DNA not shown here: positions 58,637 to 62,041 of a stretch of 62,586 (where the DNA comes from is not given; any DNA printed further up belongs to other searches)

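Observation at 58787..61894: Single-ORF fusion of a GT87/DUF2029-type membrane glycosyltransferase with an arylsulfotransferase-like propeller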

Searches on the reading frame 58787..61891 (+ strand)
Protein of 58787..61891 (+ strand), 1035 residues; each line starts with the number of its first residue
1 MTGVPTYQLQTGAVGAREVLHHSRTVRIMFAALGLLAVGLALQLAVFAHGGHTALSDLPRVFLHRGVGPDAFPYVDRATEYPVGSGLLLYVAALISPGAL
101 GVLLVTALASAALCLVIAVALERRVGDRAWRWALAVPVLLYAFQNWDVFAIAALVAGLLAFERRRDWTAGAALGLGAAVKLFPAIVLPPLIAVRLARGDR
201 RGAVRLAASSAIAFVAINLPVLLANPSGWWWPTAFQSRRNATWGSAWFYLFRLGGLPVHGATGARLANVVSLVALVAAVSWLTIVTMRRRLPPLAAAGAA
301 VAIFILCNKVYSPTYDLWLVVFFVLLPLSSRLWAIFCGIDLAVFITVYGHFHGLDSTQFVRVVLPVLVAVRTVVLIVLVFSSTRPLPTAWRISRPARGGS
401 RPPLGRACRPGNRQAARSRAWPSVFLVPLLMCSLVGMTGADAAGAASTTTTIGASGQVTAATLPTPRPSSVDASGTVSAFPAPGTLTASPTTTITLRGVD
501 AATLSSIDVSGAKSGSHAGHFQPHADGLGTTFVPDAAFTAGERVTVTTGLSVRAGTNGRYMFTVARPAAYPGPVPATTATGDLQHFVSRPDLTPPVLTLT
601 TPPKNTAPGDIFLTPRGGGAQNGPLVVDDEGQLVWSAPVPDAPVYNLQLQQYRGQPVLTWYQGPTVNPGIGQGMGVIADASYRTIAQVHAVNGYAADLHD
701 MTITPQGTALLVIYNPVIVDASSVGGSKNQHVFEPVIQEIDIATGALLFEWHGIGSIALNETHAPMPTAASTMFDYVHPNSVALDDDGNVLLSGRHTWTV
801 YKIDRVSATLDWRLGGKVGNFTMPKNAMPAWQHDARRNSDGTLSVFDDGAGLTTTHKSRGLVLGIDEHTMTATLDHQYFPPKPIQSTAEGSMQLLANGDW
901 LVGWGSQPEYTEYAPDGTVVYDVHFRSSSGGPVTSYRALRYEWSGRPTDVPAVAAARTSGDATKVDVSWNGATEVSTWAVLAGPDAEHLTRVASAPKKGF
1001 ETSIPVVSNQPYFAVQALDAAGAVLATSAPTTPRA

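Call 4: search_protein_families(library=pfam, proteins=[window:58787-61891:+], max_evalue=0.01)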
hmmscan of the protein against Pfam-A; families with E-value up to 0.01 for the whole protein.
window:58787-61891:+ (1035 aa): 4 families
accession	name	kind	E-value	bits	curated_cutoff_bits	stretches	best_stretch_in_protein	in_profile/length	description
PF14269.12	Arylsulfotran_2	-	7e-50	170.6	27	1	649-926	2-301/301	Arylsulfotransferase (ASST)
PF05935.17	Arylsulfotrans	-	9.1e-16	58.3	24.2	1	621-910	27-337/374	Arylsulfotransferase (ASST)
PF09594.16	GT87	-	5.3e-13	49.7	25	1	81-304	3-231/237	Glycosyltransferase family 87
PF15012.11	DUF4519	-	0.0051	17.4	27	0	357-385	28-55/56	Domain of unknown function (DUF4519)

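Call 5: search_protein_families(library=ncbifam, proteins=[window:58787-61891:+], max_evalue=0.01)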
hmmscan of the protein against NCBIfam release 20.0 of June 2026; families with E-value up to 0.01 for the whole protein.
window:58787-61891:+ (1035 aa): 0 families

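Call 6: find_homologous_proteins(query=window:58787-61891:+, max_evalue=0.00001)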
Query window:58787-61891:+ (1035 aa): 7 proteins with E <= 0.00001 among 8000 candidates.
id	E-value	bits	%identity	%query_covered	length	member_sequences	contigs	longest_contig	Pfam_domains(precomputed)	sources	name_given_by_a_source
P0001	0.0e+0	1051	76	61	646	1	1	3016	PF14269.13,PF05935.18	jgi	jgi:hypothetical protein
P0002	1.8e-123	432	61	31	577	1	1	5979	PF09594.17,PF04138.21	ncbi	-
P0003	2.1e-120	422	58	32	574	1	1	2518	PF09594.17,PF04138.21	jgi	jgi:putative flippase GtrA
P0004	8.1e-114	400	56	34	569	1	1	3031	PF09594.17,PF04138.21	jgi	jgi:putative flippase GtrA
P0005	1.1e-111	393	51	39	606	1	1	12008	PF09594.17,PF04138.21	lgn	-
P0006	3.5e-89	318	40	42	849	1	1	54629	PF07679.23,PF13895.13,PF13927.13,PF00047.32,PF14269.13,PF05935.18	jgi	jgi:arylsulfotransferase ASST/Ig-like domain-containing protein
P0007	1.2e-8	52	47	7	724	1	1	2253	PF08924.18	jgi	jgi:hypothetical protein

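Call 8: find_encoding_contigs(protein=P0001, flank=10000)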
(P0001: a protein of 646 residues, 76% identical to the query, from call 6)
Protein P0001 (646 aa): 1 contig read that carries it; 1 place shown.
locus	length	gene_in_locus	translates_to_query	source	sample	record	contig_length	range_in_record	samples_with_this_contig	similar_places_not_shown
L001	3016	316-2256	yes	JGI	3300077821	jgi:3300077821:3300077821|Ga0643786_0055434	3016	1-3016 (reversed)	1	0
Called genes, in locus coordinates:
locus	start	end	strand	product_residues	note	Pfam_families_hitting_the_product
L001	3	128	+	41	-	?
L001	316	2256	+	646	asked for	PF05935:Arylsulfotrans, PF14269:Arylsulfotran_2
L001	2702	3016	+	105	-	?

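Call 9: find_encoding_contigs(protein=P0005, flank=10000)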
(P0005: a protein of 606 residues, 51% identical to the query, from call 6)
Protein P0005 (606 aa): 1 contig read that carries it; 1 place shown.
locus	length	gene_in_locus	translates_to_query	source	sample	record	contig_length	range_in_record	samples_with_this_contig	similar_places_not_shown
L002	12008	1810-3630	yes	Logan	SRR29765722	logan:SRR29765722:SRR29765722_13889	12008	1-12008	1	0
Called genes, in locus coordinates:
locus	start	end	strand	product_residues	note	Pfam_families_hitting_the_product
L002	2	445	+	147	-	?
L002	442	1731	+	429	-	PF00672:HAMP (weak), PF00512:HisKA, PF02518:HATPase_c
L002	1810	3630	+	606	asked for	PF09594:GT87, PF04138:GtrA_DPMS_TM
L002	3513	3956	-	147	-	-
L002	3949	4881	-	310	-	PF01073:3Beta_HSD (weak), PF01370:Epimerase, PF04321:RmlD_sub_bind, PF05368:NmrA, PF13460:NAD_binding_10, PF08338:DUF1731 (weak)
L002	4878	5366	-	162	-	PF02082:Rrf2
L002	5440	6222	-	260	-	PF13622:4HBT_3, PF20789:4HBT_3C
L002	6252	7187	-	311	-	PF12146:Hydrolase_4, PF00561:Abhydrolase_1, PF12697:Abhydrolase_6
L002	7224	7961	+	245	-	PF04402:SIMPL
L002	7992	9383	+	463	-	PF03007:WS_DGAT_cat, PF06974:WS_DGAT_C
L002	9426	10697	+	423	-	PF07690:MFS_1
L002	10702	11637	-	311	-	-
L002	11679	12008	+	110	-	?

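Call 10: find_encoding_contigs(protein=P0002, flank=10000)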
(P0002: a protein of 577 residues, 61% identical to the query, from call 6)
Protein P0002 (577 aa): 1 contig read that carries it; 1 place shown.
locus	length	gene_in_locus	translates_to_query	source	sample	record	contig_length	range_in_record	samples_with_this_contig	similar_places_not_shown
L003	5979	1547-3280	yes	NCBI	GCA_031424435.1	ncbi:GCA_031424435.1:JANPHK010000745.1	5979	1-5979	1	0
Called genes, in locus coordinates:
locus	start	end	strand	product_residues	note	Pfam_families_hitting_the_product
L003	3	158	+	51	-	?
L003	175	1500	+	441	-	PF00672:HAMP, PF00512:HisKA, PF13581:HATPase_c_2 (faint), PF02518:HATPase_c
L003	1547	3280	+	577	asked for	PF09594:GT87, PF04138:GtrA_DPMS_TM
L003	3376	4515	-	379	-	PF07992:Pyr_redox_2, PF21706:FCSD_central (faint)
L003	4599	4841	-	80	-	-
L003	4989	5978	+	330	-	?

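Call 16: find_related_loci(query=window:58787-61891:+, collection=genome_contigs, flank=6000)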
Query window:58787-61891:+ (1035 aa) in genome_contigs; peptide patterns used: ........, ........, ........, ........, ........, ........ (x = any residue, [..] = any of these).
44 stretches matched a pattern; 17 encode a relative of the query (tblastn E <= 1e-3); 17 distinct loci.
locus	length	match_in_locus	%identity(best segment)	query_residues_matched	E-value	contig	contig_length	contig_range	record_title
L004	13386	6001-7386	57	17-461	2e-135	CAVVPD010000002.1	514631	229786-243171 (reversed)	MAG: uncultured Actinomycetes bacterium isolate MFD02416.bin.2.29 genome assembly, contig: contig_33507, whole genome sh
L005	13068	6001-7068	64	23-378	6e-130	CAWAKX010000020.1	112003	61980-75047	MAG: uncultured Actinomycetes bacterium isolate MFD02134.bin.2.164 genome assembly, contig: contig_50535, whole genome s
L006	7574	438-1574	62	28-402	1e-130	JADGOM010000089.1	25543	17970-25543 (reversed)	MAG: Acidimicrobiia bacterium isolate Chersky_534 k127_2961702, whole genome shotgun sequence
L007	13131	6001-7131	59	19-394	8e-121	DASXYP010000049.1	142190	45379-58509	MAG TPA_asm: Acidimicrobiia bacterium isolate SMAG_U4828 k141_837953, whole genome shotgun sequence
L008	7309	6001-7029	65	47-389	6e-121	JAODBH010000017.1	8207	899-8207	MAG: Actinomycetes bacterium isolate RYN_53 scaffold_2595005, whole genome shotgun sequence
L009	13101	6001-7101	58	18-384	2e-114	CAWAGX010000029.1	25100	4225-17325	MAG: uncultured Actinomycetes bacterium isolate MFD04944.bin.2.173 genome assembly, contig: contig_71129, whole genome s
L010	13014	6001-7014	63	47-384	2e-113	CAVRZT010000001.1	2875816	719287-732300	MAG: uncultured Actinomycetes bacterium isolate MFD05942.bin.2.12 genome assembly, contig: contig_10582, whole genome sh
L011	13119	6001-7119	58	29-401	9e-112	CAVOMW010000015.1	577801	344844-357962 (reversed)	MAG: uncultured Actinomycetes bacterium isolate MFD00031.bin.2.112 genome assembly, contig: contig_9766, whole genome sh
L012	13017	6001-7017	59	46-384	9e-110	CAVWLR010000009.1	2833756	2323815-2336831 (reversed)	MAG: uncultured Actinomycetes bacterium isolate MFD09368.bin.2.19 genome assembly, contig: contig_4828, whole genome sho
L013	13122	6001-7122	54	26-402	2e-108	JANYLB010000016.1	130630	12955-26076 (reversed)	MAG: Actinomycetes bacterium isolate GL140_5_metabinner_8 GL140_5_k141_1575941, whole genome shotgun sequence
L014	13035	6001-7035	57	39-384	1e-104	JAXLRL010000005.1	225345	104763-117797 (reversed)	MAG: Acidimicrobiia bacterium isolate STL-ACT8 C4.45.fa-5, whole genome shotgun sequence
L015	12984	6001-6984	61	35-362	9e-97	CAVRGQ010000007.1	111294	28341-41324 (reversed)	MAG: uncultured Actinomycetes bacterium isolate MFD05442.bin.2.170 genome assembly, contig: contig_41157, whole genome s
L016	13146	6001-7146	63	4-385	1e-134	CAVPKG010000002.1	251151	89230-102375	MAG: uncultured Actinomycetes bacterium isolate MFD10007.bin.3.259 genome assembly, contig: contig_17390, whole genome s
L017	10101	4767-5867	51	27-395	4e-94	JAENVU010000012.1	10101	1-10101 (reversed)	MAG: Acidimicrobiia bacterium isolate 3_4_m_bin14 c_000000038804, whole genome shotgun sequence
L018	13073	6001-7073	47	35-384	2e-50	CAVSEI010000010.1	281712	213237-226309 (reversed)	MAG: uncultured Actinomycetes bacterium isolate MFD02134.bin.2.158 genome assembly, contig: contig_41194, whole genome s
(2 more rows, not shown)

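Call 26: search_protein_representatives(protein=window:58787-61891:+)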
Query: 1035 residues. Proteins with E-value up to 0.001 (for the whole library): 10878; up to 1e-10: 6859; up to 1e-30: 1948. The best 150 are listed.
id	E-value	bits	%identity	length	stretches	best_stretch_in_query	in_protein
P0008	7.0e-190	650.0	42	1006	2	472-1030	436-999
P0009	1.3e-186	639.1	52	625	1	411-1032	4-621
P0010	5.4e-156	537.8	49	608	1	457-1031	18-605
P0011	1.1e-140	487.1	48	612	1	455-1032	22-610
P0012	1.8e-139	483.1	42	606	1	435-1033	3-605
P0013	7.6e-136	471.1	42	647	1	446-1033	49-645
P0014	3.1e-135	469.1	46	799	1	470-1028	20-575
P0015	1.8e-134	466.6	45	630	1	443-1030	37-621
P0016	3.2e-133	462.4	44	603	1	457-1030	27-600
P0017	2.3e-132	459.6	42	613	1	433-1032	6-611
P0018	3.1e-132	459.2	44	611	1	450-1031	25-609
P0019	6.4e-132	458.1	42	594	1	450-1033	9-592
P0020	9.1e-130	451.0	43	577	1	468-1029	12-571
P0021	9.8e-130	450.9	44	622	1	455-1026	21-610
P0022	1.5e-129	450.2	42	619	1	460-1031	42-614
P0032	1.9e-125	436.7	44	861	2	649-917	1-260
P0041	2.2e-123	429.8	46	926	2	565-1033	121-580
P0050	4.6e-121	422.1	46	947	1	453-1031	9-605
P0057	4.9e-119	415.4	54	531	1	30-457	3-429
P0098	3.2e-110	386.3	40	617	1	447-1035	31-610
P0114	2.1e-107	376.9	36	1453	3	595-1025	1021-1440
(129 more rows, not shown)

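Call 28: search_protein_families(library=pfam, proteins=[P0008, P0009, P0057, P0114, P0032, P0041, P0050], max_evalue=0.001)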
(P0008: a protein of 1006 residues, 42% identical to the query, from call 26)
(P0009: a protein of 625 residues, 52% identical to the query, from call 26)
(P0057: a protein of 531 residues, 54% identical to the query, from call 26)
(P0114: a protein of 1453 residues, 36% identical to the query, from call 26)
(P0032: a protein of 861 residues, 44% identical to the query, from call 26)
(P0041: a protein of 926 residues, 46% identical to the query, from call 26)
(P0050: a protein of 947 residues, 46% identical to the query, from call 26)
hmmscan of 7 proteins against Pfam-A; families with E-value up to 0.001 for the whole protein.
P0008 (1006 aa): 2 families
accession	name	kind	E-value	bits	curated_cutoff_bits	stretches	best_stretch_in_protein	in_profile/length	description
PF14269.12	Arylsulfotran_2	-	1.9e-99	333.3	27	2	49-319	2-299/301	Arylsulfotransferase (ASST)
PF05935.17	Arylsulfotrans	-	2.7e-25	89.6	24.2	2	24-305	30-337/374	Arylsulfotransferase (ASST)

P0009 (625 aa): 2 families
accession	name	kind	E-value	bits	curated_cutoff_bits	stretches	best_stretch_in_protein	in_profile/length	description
PF14269.12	Arylsulfotran_2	-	9.1e-55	186.6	27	1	244-514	4-295/301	Arylsulfotransferase (ASST)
PF05935.17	Arylsulfotrans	-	2.6e-24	86.4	24.2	1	216-479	29-309/374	Arylsulfotransferase (ASST)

P0057 (531 aa): 2 families
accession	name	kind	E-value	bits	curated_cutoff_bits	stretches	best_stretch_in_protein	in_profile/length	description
PF04138.20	GtrA_DPMS_TM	-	2.8e-12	47.3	26.1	1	395-518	3-117/117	GtrA/DPMS, transmembrane domain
PF09594.16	GT87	-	4.9e-11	43.3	25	1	54-278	3-233/237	Glycosyltransferase family 87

P0114 (1453 aa): 3 families
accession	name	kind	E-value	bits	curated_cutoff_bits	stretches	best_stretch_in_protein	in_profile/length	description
PF14269.12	Arylsulfotran_2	-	1.1e-61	209.3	27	2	299-530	30-283/301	Arylsulfotransferase (ASST)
PF05935.17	Arylsulfotrans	-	1.6e-61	208.8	24.2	2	250-561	26-374/374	Arylsulfotransferase (ASST)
PF13205.12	Big_5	-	7.4e-08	33.5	23.6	1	51-146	9-104/105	Bacterial Ig-like domain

P0032 (861 aa): 3 families
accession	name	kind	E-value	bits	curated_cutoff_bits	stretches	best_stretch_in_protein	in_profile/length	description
PF14269.12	Arylsulfotran_2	-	1.9e-84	284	27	2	2-257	3-289/301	Arylsulfotransferase (ASST)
PF05935.17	Arylsulfotrans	-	3.4e-32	112.3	24.2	2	70-224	118-305/374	Arylsulfotransferase (ASST)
PF13360.13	PQQ_2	-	2.9e-05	24.3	27.6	0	570-654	2-59/233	Outer membrane protein assembly factor BamB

P0041 (926 aa): 3 families
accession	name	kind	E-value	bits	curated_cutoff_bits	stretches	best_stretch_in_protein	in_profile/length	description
PF14269.12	Arylsulfotran_2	-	7.3e-39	134.4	27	1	229-476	25-298/301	Arylsulfotransferase (ASST)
PF05935.17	Arylsulfotrans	-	2.9e-18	66.5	24.2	1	165-463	15-337/374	Arylsulfotransferase (ASST)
PF13517.12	FG-GAP_3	-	5.4e-08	33.8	26.9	0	607-663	4-61/61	FG-GAP-like repeat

P0050 (947 aa): 3 families
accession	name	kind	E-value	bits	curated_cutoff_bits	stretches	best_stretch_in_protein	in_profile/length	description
PF14269.12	Arylsulfotran_2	-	6.3e-46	157.6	27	1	240-502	19-299/301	Arylsulfotransferase (ASST)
PF05935.17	Arylsulfotrans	-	2.6e-26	92.9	24.2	1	174-459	6-305/374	Arylsulfotransferase (ASST)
PF01839.29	FG-GAP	-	0.00029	21.1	22.1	1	776-798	7-27/37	FG-GAP repeat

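Call 30: find_encoding_contigs(protein=window:58787-61891:+, flank=3000, max_places=4)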
Protein window:58787-61891:+ (1035 aa): no gene with exactly this product is on record in the collection.
